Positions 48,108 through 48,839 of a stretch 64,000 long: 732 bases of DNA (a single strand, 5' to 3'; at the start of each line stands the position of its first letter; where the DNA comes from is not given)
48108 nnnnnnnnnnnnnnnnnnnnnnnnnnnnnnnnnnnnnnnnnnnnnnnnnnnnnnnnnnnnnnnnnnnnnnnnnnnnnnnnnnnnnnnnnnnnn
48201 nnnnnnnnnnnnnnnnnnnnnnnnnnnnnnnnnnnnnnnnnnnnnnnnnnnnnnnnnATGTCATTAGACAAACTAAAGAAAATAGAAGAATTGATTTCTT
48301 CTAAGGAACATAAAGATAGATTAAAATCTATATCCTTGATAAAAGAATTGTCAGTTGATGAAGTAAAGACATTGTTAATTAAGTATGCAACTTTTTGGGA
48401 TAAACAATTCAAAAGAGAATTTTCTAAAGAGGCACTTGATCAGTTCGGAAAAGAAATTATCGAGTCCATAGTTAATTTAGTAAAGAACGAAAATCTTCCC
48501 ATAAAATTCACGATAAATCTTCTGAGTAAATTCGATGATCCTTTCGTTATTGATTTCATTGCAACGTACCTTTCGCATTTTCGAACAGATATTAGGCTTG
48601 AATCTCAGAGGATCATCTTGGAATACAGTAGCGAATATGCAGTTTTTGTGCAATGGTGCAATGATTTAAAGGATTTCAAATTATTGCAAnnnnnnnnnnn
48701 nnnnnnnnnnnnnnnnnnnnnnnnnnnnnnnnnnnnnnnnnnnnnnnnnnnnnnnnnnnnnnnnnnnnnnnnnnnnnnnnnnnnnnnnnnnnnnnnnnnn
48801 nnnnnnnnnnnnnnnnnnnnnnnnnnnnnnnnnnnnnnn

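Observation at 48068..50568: Retron with N-terminally extended RT and a possible 2TM partner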

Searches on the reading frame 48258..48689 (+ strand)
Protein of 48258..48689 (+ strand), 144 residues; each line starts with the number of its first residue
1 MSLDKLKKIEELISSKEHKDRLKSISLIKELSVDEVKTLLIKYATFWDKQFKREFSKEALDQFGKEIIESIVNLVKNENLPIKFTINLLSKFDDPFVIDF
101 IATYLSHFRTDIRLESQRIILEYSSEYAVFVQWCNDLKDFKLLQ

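Call 12: search_protein_families(library=padloc, proteins=[window:48258-48689:+], max_evalue=10)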
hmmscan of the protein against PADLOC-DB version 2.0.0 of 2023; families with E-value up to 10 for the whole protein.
window:48258-48689:+ (144 aa): 1 family
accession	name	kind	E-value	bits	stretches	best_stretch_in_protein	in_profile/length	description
PDLC02333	AbiTi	-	0.42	8.9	2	5-37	66-99/114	AbiTi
